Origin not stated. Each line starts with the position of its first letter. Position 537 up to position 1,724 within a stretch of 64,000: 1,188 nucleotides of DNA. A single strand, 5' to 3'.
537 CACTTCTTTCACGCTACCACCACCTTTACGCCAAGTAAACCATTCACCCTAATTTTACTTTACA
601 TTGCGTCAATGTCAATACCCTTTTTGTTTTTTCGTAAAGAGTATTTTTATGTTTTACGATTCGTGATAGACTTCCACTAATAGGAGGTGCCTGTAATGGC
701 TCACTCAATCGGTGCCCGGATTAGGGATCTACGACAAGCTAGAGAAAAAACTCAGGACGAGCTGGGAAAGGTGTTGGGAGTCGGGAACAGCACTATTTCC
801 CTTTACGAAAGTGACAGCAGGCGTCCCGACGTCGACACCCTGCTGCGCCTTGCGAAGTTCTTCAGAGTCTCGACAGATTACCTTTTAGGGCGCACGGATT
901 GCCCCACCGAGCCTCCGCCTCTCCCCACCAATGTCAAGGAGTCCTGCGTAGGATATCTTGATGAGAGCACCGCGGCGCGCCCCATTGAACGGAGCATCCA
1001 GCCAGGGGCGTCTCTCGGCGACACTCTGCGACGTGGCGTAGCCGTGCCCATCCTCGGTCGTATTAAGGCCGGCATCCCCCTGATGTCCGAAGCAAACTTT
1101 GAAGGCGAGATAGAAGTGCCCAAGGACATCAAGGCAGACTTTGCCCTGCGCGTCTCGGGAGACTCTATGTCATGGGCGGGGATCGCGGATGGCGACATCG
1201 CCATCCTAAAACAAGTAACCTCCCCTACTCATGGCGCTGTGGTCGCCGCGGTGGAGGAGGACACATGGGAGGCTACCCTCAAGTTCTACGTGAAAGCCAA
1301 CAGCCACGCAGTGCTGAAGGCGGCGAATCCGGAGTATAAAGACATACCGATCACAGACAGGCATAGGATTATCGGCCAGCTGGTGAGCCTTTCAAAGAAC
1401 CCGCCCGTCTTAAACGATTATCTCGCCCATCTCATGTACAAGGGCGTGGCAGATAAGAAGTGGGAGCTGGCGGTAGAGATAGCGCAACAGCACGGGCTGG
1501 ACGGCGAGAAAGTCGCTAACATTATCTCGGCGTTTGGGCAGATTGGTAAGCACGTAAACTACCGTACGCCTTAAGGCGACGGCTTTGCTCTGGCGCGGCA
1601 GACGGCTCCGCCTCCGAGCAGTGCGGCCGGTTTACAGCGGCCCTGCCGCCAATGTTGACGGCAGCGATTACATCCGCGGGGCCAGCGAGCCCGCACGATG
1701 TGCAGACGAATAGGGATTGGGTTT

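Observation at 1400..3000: IS605-family element with intact TnpB but decayed TnpA, inserted into the 3' end of a CI-like repressor gene; omega-RNA candidate region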

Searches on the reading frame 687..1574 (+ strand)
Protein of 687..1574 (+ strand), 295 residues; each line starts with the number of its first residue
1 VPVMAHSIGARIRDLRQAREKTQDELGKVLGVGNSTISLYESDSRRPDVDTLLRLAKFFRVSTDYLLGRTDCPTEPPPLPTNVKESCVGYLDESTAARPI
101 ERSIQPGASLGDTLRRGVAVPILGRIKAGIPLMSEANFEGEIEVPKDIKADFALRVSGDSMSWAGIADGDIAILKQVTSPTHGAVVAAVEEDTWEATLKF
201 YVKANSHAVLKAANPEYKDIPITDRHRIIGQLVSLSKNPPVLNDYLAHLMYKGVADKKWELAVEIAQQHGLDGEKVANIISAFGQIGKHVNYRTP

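Call 3: search_protein_families(library=pfam, proteins=[window:687-1574:+], max_evalue=0.01)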
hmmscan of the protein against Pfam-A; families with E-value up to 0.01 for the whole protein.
window:687-1574:+ (295 aa): 5 families
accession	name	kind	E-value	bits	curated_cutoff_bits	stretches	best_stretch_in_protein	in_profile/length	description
PF00717.28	Peptidase_S24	-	3.5e-23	82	23.3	1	121-233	1-116/116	Peptidase S24-like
PF01381.28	HTH_3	-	3.4e-15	56.2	23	1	12-66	1-55/55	Helix-turn-helix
PF13560.12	HTH_31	-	1.5e-11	44.8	27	1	8-63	2-58/64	Helix-turn-helix domain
PF12844.13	HTH_19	-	2e-08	34.5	30.2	1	9-67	1-59/64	Helix-turn-helix domain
PF07022.19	Phage_CI_repr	-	0.0024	18.6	22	1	21-68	13-59/65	Bacteriophage CI repressor helix-turn-helix domain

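Call 7: find_homologous_proteins(query=window:687-1571:+)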
Query window:687-1571:+ (295 aa): 205 proteins with E <= 0.001 among 2074 candidates; the best 120 are listed.
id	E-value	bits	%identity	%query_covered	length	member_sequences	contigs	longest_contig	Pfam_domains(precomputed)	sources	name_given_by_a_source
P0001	4.0e-189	645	99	99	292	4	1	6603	PF12844.14,PF00717.29,PF01381.29,PF13560.13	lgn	-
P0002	7.6e-121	421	72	96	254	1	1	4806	PF12844.14,PF00717.29,PF01381.29,PF13560.13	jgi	jgi:repressor LexA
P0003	1.3e-120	420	70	97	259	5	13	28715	PF12844.14,PF00717.29,PF01381.29,PF13560.13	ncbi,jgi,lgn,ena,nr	ncbi:MAG: helix-turn-helix domain-containing protein [Thermaerobacter sp.]|nr:helix-turn-helix domai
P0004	2.5e-109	383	64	96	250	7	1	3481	PF12844.14,PF00717.29,PF01381.29,PF13560.13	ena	-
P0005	5.4e-109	382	68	96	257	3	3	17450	PF12844.14,PF00717.29,PF01381.29,PF13560.13,PF13443.13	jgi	jgi:repressor LexA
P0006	2.6e-108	380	66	96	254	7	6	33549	PF12844.14,PF00717.29,PF01381.29,PF13560.13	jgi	-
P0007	4.2e-97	343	57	98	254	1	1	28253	PF12844.14,PF00717.29,PF01381.29,PF07022.20,PF13560.13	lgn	-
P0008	2.1e-92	327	56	97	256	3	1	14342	PF12844.14,PF00717.29,PF01381.29,PF13560.13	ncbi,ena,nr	ncbi:MAG: helix-turn-helix domain-containing protein [Peptococcaceae bacterium]|nr:helix-turn-helix 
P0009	4.8e-84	300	52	97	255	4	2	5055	PF12844.14,PF00717.29,PF01381.29,PF13560.13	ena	-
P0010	1.0e-79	286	49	97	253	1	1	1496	PF12844.14,PF00717.29,PF01381.29,PF07022.20,PF13560.13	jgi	-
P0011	9.6e-79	283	59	79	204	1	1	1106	PF00717.29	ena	-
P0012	6.2e-78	280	48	96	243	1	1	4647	PF12844.14,PF00717.29,PF01381.29,PF13560.13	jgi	jgi:repressor LexA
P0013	1.7e-77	279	47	97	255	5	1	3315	PF12844.14,PF00717.29,PF01381.29,PF13560.13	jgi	-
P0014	1.4e-74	269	47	95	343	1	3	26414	PF12844.14,PF00717.29,PF01381.29,PF13560.13,PF13443.13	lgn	-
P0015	2.1e-74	268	48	97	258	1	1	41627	PF12844.14,PF00717.29,PF01381.29,PF13560.13,PF13443.13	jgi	jgi:repressor LexA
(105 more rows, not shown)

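Call 11: find_encoding_contigs(protein=P0002, flank=4000, max_places=3)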
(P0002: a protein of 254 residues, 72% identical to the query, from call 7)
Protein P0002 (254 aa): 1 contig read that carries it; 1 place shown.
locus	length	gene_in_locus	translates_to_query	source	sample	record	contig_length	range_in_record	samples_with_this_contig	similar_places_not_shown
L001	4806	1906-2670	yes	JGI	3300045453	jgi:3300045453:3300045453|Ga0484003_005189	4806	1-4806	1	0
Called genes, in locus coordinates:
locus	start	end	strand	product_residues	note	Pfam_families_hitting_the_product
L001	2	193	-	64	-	?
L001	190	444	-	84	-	-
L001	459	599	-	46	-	PF12728:HTH_17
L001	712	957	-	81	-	PF12844:HTH_19, PF13443:HTH_26, PF13560:HTH_31, PF01381:HTH_3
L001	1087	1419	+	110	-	PF12844:HTH_19 (faint), PF13560:HTH_31, PF01381:HTH_3, PF13443:HTH_26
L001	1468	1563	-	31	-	-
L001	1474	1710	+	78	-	-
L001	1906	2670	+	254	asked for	PF01381:HTH_3, PF12844:HTH_19, PF13560:HTH_31, PF00717:Peptidase_S24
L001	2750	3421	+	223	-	-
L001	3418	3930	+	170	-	-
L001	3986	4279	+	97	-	PF01381:HTH_3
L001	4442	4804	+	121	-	?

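Call 12: find_encoding_contigs(protein=P0005, flank=4000, max_places=3)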
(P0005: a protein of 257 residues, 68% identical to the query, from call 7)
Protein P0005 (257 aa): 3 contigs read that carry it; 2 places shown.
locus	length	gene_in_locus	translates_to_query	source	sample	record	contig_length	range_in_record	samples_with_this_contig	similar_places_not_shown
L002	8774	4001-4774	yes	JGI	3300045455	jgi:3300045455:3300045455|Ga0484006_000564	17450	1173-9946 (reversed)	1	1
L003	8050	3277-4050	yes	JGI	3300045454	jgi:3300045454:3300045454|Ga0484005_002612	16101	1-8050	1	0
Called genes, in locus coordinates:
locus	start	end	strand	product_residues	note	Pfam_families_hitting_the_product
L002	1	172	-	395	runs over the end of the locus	PF14239:RRXRR, PF01844:HNH, PF13395:HNH_4 (weak), PF14279:HNH_5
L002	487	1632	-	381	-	PF13730:HTH_36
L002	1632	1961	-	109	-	PF13730:HTH_36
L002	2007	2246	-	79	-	PF12728:HTH_17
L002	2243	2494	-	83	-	-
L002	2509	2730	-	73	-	PF12728:HTH_17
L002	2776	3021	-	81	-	PF01381:HTH_3, PF12844:HTH_19, PF13443:HTH_26 (weak), PF13560:HTH_31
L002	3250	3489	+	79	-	PF01381:HTH_3 (weak)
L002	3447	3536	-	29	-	-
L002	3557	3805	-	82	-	PF12844:HTH_19, PF13560:HTH_31, PF01381:HTH_3, PF13413:HTH_25 (weak), PF13443:HTH_26 (weak)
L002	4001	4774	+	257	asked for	PF12844:HTH_19, PF13443:HTH_26 (faint), PF13560:HTH_31, PF01381:HTH_3, PF00717:Peptidase_S24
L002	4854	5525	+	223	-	-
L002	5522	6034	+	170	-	-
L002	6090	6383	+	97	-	PF01381:HTH_3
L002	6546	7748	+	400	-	PF00145:DNA_methylase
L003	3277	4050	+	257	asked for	PF12844:HTH_19, PF13443:HTH_26 (faint), PF13560:HTH_31, PF01381:HTH_3, PF00717:Peptidase_S24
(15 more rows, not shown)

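Call 13: find_encoding_contigs(protein=P0001, flank=5000, max_places=3)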
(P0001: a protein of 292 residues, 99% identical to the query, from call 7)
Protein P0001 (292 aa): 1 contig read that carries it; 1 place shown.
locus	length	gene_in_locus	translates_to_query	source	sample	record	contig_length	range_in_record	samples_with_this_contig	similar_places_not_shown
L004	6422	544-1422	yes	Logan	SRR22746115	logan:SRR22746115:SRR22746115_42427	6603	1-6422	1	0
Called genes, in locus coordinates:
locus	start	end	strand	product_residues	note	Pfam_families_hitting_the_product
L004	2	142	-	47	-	?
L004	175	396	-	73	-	PF13560:HTH_31, PF01381:HTH_3 (weak)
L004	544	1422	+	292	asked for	PF01381:HTH_3, PF12844:HTH_19, PF13560:HTH_31, PF00717:Peptidase_S24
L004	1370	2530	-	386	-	PF01385:OrfB_IS605, PF07282:Cas12f1-like_TNB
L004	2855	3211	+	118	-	PF01381:HTH_3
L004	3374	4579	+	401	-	PF00145:DNA_methylase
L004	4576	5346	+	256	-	PF14511:RE_EcoO109I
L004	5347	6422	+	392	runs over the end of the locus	PF14659:Phage_int_SAM_3, PF00589:Phage_integrase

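Call 48: find_encoding_contigs(protein=P0003, flank=2500, max_places=5)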
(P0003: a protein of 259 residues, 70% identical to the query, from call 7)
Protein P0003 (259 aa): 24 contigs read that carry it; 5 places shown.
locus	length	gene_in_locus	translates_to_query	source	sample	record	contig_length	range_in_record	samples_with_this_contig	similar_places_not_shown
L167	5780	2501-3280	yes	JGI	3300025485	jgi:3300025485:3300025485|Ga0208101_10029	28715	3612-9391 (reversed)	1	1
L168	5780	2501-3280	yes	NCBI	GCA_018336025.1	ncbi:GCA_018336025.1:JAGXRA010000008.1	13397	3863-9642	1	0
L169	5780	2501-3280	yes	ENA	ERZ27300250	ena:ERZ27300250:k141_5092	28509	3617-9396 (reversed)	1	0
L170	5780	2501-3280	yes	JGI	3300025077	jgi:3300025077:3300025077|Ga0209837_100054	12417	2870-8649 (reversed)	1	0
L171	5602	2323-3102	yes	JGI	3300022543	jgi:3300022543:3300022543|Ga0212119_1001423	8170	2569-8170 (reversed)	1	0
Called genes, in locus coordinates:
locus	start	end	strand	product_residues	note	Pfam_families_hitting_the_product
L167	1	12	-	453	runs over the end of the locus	PF13730:HTH_36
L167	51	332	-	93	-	PF12728:HTH_17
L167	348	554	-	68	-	PF12844:HTH_19 (weak), PF13560:HTH_31, PF01381:HTH_3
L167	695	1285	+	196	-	PF01381:HTH_3, PF12844:HTH_19, PF13443:HTH_26 (weak), PF13560:HTH_31, PF00717:Peptidase_S24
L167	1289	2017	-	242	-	PF10543:ORF6N, PF03374:ANT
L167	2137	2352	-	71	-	PF13560:HTH_31, PF01381:HTH_3 (weak)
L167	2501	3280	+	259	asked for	PF01381:HTH_3, PF12844:HTH_19, PF13560:HTH_31, PF00717:Peptidase_S24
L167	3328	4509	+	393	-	PF14659:Phage_int_SAM_3, PF00589:Phage_integrase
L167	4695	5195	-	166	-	PF12850:Metallophos_2, PF00149:Metallophos (weak)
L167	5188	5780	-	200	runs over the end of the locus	PF01725:Ham1p_like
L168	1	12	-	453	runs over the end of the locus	PF13730:HTH_36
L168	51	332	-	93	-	PF12728:HTH_17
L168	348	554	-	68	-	PF12844:HTH_19 (weak), PF13560:HTH_31, PF01381:HTH_3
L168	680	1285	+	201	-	PF12844:HTH_19, PF01381:HTH_3, PF13443:HTH_26 (weak), PF13560:HTH_31, PF00717:Peptidase_S24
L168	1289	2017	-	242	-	PF10543:ORF6N, PF03374:ANT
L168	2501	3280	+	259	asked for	PF01381:HTH_3, PF12844:HTH_19, PF13560:HTH_31, PF00717:Peptidase_S24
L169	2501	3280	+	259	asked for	PF01381:HTH_3, PF12844:HTH_19, PF13560:HTH_31, PF00717:Peptidase_S24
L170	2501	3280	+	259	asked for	PF01381:HTH_3, PF12844:HTH_19, PF13560:HTH_31, PF00717:Peptidase_S24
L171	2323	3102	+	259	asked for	PF01381:HTH_3, PF12844:HTH_19, PF13560:HTH_31, PF00717:Peptidase_S24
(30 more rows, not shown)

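Call 49: find_encoding_contigs(protein=P0006, flank=2500, max_places=4)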
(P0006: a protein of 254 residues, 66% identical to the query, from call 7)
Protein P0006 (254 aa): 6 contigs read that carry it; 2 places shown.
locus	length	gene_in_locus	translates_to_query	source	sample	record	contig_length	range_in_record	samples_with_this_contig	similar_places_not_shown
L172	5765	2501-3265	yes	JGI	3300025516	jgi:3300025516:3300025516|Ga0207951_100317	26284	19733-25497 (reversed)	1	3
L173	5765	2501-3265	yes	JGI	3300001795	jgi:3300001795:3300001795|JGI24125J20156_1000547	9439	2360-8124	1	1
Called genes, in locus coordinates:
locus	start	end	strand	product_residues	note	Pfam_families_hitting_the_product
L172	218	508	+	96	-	-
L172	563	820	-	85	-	PF13560:HTH_31, PF01381:HTH_3 (weak)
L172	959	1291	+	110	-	PF12844:HTH_19 (weak), PF13560:HTH_31, PF01381:HTH_3, PF13443:HTH_26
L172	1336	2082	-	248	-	PF10543:ORF6N, PF03374:ANT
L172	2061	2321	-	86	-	PF01381:HTH_3, PF12844:HTH_19, PF13443:HTH_26 (weak), PF13560:HTH_31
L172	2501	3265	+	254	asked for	PF01381:HTH_3, PF12844:HTH_19, PF13560:HTH_31, PF00717:Peptidase_S24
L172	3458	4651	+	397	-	PF00145:DNA_methylase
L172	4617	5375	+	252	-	PF14511:RE_EcoO109I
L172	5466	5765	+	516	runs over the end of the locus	PF00239:Resolvase, PF07508:Recombinase, PF13408:Zn_ribbon_recom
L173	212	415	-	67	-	-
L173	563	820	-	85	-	PF13560:HTH_31, PF01381:HTH_3 (weak)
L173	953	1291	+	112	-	PF13560:HTH_31, PF12844:HTH_19 (weak), PF01381:HTH_3, PF13443:HTH_26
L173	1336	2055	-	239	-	PF10543:ORF6N, PF03374:ANT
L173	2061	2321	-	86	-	PF01381:HTH_3, PF12844:HTH_19, PF13443:HTH_26 (weak), PF13560:HTH_31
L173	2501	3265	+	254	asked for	PF01381:HTH_3, PF12844:HTH_19, PF13560:HTH_31, PF00717:Peptidase_S24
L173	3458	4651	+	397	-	PF00145:DNA_methylase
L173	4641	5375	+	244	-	PF14511:RE_EcoO109I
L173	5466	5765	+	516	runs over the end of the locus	PF00239:Resolvase, PF07508:Recombinase, PF13408:Zn_ribbon_recom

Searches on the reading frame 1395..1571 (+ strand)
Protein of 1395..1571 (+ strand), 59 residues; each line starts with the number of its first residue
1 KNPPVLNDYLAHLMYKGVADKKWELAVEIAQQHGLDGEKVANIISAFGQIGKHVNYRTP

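Call 51: search_protein_families(library=pfam, proteins=[window:1395-1571:+], max_evalue=10)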
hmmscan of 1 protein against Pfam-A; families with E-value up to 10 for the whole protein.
seq(59 aa): 0 families
